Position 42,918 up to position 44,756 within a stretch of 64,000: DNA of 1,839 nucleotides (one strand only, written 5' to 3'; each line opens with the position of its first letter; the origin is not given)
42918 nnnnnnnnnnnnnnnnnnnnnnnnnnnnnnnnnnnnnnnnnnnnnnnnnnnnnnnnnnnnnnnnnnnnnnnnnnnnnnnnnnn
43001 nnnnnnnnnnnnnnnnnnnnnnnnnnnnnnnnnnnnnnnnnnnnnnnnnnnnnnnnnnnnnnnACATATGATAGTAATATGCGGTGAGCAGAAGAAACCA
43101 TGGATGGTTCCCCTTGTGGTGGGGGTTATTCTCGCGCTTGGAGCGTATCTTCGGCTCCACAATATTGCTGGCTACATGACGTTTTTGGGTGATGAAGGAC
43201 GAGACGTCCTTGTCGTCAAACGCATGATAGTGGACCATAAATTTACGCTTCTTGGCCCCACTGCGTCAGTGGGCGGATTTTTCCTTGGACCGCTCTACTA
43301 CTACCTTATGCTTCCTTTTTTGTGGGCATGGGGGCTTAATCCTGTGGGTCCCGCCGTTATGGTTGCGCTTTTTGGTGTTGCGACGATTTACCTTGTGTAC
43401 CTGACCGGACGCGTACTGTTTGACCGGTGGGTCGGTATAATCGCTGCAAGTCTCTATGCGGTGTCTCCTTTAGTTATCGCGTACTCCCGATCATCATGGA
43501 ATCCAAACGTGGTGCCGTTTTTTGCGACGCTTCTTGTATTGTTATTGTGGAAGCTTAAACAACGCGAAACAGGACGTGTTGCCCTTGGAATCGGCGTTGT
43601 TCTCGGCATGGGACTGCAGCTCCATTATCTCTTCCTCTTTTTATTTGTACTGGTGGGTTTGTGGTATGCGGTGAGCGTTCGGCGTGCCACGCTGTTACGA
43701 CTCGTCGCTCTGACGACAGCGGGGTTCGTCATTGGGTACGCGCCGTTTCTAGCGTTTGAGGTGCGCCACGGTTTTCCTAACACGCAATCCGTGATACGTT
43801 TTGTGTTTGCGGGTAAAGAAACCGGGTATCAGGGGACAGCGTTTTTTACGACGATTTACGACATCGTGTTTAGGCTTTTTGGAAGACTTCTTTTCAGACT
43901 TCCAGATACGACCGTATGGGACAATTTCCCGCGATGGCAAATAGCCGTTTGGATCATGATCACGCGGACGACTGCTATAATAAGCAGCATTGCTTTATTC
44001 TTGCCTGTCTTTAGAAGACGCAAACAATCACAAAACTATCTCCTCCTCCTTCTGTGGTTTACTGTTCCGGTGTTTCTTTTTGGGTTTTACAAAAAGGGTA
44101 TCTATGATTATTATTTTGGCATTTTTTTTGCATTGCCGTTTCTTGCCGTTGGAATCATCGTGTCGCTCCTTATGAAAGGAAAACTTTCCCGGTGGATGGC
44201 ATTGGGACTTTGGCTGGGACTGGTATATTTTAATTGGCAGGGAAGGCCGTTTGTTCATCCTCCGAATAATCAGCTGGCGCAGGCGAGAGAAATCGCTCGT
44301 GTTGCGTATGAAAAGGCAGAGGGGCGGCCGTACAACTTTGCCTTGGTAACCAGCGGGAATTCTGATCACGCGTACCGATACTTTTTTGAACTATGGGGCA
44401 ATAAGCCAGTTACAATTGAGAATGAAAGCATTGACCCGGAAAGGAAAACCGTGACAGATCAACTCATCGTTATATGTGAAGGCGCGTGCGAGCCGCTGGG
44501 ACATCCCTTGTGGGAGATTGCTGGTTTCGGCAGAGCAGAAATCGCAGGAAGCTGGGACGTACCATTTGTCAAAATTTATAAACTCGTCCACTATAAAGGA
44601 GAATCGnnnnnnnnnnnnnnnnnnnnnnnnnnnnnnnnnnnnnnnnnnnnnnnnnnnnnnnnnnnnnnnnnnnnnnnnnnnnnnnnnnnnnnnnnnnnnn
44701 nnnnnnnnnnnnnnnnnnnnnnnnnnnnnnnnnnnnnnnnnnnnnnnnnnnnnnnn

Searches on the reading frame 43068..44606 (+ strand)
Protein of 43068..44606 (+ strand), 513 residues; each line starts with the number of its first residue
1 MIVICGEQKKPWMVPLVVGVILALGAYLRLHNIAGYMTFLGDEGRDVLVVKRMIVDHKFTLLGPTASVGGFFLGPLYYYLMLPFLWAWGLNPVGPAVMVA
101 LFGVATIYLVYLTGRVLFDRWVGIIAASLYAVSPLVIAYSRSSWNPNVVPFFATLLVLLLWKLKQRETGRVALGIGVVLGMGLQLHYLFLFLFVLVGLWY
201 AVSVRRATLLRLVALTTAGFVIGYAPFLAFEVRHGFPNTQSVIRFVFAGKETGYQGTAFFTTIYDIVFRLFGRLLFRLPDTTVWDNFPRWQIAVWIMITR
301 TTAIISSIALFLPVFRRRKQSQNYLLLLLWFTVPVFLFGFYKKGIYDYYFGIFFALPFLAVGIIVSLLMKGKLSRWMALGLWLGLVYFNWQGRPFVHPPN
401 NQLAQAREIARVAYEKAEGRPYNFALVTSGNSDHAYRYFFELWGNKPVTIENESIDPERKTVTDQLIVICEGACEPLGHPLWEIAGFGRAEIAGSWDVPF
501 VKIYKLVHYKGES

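Call 3: search_protein_families(library=pfam, proteins=[window:43068-44606:+], max_evalue=0.01)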
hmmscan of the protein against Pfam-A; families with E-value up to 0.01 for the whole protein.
window:43068-44606:+ (513 aa): 1 family
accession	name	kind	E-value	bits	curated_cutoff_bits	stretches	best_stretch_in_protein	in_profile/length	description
PF13231.12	PMT_2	-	1.1e-08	35.9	26.1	1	96-228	25-158/160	Dolichyl-phosphate-mannose-protein mannosyltransferase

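Call 4: search_protein_families(library=ncbifam, proteins=[window:43068-44606:+], max_evalue=0.01)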
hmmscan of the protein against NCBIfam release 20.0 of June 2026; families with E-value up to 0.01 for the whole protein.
window:43068-44606:+ (513 aa): 1 family
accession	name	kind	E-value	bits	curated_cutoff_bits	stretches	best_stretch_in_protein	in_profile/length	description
TIGR04154.1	archaeo_STT3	subfamily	0.00023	19.6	450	1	96-137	99-140/831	oligosaccharyl transferase, archaeosortase A system-associated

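Call 37: list_cluster_members(proteins=[P0001, window:43068-44606:+, window:45367-46503:+])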
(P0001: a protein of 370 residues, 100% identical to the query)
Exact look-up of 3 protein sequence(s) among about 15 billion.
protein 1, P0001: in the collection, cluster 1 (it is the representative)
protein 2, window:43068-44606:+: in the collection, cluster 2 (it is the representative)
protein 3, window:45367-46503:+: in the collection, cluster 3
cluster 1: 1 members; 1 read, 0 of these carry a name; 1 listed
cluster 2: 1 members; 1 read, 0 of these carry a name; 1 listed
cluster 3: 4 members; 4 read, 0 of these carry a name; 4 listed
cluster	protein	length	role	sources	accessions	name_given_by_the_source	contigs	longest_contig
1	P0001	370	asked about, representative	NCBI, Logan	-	-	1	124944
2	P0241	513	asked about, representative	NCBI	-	-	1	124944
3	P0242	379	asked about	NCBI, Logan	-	-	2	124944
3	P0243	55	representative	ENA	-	-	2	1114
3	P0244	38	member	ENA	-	-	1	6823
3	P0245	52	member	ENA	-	-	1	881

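Call 51: search_solved_structures(query=window:43068-44606:+, max_evalue=1)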
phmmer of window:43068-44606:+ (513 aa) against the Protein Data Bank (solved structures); distinct sequences matched with E-value up to 1: 3.
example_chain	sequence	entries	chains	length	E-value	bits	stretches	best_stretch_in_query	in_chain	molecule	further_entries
6x89_S6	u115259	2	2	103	0.23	13.2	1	422-482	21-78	NADH dehydrogenase [ubiquinone] iron-sulfur protein 6, mitochondrial | NDUS6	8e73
8b9z_R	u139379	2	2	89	0.58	11.9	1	434-482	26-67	NADH dehydrogenase [ubiquinone] iron-sulfur protein 6, mitochondrial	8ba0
8esw_S6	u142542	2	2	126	0.87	11.3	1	433-482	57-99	NADH dehydrogenase [ubiquinone] iron-sulfur protein 6, mitochondrial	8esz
